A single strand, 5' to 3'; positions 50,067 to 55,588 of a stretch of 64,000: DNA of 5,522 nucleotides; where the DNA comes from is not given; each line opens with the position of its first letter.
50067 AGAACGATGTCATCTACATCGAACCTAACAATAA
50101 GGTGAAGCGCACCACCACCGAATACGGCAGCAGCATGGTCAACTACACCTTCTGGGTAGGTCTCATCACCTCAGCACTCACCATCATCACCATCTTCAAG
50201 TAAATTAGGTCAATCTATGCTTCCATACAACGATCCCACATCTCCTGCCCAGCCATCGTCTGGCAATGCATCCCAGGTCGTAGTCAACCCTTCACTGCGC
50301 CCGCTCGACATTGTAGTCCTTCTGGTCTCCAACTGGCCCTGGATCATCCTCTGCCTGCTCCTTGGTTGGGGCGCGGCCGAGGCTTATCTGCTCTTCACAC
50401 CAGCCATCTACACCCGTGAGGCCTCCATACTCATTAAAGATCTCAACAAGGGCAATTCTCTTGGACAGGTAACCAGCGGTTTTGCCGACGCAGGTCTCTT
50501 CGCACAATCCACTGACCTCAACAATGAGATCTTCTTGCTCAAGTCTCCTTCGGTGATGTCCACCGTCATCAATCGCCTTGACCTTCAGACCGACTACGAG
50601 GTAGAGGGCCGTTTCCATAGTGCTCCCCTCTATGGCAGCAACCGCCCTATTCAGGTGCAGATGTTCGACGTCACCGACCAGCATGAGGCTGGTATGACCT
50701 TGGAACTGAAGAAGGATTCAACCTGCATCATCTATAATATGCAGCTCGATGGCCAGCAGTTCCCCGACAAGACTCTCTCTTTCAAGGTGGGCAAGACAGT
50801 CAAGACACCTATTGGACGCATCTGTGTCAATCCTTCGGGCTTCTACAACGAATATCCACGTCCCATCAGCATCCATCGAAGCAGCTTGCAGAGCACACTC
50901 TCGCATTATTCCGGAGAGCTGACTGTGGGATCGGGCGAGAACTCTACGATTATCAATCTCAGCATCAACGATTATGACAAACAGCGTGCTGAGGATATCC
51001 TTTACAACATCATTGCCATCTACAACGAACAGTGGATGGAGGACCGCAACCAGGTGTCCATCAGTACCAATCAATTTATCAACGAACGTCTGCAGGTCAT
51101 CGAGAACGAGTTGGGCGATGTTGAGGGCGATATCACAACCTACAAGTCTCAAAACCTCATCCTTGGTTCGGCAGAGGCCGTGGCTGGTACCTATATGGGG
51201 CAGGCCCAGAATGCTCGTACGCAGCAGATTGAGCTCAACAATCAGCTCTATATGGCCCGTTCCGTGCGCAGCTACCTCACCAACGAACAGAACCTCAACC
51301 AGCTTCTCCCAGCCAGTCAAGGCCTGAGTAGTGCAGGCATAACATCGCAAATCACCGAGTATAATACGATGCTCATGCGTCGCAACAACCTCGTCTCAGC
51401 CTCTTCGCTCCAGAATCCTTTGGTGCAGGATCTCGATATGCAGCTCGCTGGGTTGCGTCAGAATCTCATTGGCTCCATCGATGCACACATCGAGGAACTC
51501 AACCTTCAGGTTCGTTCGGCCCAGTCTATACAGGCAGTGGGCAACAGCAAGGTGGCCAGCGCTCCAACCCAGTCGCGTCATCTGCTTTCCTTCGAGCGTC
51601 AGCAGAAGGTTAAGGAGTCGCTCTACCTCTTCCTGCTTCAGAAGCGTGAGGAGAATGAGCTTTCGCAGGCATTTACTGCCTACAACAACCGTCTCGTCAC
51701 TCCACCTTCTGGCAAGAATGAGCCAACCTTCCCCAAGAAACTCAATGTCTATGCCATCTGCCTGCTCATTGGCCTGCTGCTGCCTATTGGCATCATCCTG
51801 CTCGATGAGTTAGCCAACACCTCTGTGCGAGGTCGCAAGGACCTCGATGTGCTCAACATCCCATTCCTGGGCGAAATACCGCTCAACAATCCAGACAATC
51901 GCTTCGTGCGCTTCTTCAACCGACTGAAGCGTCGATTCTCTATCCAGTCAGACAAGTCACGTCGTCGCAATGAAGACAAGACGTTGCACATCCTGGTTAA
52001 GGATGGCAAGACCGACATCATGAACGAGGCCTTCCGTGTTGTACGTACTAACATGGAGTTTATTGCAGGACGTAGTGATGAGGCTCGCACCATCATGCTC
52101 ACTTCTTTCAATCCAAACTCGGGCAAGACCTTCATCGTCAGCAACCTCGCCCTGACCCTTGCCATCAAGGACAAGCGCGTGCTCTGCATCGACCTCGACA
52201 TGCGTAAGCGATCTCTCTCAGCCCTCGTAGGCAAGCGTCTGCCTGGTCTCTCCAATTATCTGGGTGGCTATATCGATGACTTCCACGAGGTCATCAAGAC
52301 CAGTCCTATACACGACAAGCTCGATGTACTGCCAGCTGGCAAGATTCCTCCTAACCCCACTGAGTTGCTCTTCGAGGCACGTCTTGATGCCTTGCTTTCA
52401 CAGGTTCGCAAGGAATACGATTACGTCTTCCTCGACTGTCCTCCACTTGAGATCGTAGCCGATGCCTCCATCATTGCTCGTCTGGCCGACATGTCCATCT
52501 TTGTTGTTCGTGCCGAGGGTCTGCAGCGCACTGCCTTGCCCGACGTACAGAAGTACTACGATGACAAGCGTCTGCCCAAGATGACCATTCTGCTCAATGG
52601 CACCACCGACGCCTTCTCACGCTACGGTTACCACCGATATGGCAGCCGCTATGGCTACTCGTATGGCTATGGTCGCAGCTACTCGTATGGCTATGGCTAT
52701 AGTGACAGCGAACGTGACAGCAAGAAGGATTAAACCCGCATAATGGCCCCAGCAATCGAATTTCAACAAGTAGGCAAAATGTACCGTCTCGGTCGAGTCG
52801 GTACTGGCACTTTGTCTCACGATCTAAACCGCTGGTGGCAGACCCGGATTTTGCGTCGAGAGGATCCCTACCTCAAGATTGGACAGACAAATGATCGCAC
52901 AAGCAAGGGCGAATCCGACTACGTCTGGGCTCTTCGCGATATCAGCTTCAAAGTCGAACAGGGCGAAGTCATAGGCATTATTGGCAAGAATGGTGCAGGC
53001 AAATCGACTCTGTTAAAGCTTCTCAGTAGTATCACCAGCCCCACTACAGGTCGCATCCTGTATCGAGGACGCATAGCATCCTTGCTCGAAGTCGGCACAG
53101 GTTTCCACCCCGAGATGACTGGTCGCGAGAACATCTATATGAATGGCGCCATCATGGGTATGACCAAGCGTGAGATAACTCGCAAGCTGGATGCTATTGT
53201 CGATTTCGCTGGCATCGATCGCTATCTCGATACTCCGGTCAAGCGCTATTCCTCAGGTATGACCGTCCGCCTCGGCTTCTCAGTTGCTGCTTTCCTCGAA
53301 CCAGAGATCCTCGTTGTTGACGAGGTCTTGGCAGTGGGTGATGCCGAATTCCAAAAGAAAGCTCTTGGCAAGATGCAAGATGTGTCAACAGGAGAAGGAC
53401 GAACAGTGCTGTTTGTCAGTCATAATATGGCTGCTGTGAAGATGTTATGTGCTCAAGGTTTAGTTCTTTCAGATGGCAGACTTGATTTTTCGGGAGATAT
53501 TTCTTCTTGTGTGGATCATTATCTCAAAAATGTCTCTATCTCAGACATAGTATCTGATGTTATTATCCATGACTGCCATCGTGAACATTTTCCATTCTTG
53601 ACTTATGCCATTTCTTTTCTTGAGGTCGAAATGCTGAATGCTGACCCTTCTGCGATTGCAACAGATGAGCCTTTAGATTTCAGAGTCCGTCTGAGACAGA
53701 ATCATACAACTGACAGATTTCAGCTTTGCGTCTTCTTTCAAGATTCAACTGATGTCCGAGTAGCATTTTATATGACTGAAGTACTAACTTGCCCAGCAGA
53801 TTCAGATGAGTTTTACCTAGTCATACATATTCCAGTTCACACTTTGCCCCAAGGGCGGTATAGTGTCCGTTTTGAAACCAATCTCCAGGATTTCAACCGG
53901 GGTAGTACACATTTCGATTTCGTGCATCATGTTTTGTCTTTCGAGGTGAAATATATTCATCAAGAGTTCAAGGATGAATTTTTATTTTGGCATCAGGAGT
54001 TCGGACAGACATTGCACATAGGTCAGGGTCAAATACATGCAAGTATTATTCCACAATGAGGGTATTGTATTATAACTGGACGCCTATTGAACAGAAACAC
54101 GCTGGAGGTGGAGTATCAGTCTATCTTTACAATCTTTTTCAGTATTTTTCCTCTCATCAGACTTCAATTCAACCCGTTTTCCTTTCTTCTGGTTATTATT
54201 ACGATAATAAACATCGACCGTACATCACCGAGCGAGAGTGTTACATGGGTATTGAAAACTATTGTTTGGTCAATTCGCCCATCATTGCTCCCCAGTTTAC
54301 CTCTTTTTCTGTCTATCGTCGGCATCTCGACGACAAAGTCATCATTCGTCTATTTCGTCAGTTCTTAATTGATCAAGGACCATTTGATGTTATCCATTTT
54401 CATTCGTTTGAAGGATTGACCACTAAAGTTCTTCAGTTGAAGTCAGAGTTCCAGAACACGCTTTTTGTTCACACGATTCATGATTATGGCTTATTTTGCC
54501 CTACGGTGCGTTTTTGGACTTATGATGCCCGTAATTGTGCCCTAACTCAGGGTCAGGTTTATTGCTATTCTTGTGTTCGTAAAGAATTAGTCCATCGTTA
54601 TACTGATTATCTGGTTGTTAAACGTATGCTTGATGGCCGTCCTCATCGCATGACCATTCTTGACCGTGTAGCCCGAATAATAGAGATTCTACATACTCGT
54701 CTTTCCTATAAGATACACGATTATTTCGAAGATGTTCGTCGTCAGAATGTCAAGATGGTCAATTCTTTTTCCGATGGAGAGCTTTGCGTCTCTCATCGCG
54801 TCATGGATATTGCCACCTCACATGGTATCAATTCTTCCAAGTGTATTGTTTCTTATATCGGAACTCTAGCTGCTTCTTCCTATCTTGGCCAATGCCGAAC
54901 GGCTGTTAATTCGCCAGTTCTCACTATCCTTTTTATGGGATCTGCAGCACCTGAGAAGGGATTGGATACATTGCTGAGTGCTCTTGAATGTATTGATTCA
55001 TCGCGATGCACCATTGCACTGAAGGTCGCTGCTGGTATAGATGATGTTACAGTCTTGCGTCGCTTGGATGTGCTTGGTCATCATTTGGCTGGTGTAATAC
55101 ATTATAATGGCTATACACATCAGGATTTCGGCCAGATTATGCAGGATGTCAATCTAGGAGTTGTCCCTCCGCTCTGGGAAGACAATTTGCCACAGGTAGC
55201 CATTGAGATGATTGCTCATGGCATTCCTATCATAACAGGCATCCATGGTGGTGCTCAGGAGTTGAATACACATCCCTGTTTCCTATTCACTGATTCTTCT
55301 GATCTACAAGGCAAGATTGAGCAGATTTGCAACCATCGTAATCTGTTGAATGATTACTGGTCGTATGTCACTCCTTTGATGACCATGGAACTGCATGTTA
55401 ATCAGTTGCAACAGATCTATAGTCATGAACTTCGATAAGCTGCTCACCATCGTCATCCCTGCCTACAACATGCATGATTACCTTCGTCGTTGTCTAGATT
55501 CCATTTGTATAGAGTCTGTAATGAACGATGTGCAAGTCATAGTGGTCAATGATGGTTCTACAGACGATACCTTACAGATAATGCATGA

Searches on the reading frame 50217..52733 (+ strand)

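Call 92: search_protein_families(library=pfam, proteins=[window:50217-52733:+], max_evalue=0.00001)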
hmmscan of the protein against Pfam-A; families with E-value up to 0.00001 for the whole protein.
window:50217-52733:+ (838 aa): 4 families
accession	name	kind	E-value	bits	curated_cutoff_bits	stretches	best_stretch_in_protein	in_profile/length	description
PF13614.12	AAA_31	-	4.5e-12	46.7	27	1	624-767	2-150/177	AAA domain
PF02706.20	Wzz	-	7.7e-09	36.2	25.5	1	31-120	7-90/91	Chain length determinant protein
PF13807.11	GNVR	-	9.4e-09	35.5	27.7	1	454-529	4-79/82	G-rich domain on putative tyrosine kinase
PF01656.29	CbiA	-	4.7e-06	27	25.4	0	626-672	1-49/125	CobQ/CobB/MinD/ParA nucleotide binding domain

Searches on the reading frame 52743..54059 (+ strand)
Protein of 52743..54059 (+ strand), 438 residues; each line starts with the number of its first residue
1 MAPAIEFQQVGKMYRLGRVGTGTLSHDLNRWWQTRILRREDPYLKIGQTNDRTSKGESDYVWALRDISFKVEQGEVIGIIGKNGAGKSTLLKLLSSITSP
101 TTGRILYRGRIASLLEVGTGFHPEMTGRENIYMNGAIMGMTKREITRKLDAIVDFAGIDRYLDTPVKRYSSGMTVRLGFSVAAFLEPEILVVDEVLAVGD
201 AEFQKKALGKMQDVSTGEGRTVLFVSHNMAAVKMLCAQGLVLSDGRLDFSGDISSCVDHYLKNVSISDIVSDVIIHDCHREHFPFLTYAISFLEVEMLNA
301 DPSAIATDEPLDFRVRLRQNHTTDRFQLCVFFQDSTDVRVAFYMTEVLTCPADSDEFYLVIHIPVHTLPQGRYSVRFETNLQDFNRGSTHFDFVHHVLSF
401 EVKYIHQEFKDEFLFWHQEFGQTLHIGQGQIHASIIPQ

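Call 92: search_protein_families(library=pfam, proteins=[window:52743-54059:+], max_evalue=0.00001)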
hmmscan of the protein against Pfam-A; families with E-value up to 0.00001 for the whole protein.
window:52743-54059:+ (438 aa): 1 family
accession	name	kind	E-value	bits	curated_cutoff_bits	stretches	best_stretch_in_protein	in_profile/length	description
PF00005.33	ABC_tran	-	1.4e-22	81.2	25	1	64-195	1-135/137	ABC transporter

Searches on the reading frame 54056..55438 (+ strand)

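Call 92: search_protein_families(library=pfam, proteins=[window:54056-55438:+], max_evalue=0.00001)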
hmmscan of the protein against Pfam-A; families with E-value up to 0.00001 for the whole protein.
window:54056-55438:+ (460 aa): 3 families
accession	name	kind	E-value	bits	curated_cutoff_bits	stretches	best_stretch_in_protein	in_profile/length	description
PF13692.12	Glyco_trans_1_4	-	1.6e-10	41.8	27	1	290-425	3-140/142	Glycosyl transferases group 1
PF00534.26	Glycos_transf_1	-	2.9e-08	33.9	26.4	1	289-432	16-163/172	Glycosyl transferases group 1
PF13439.12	Glyco_transf_4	-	3.6e-07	30.8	28.5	0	18-146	2-108/170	Glycosyltransferase Family 4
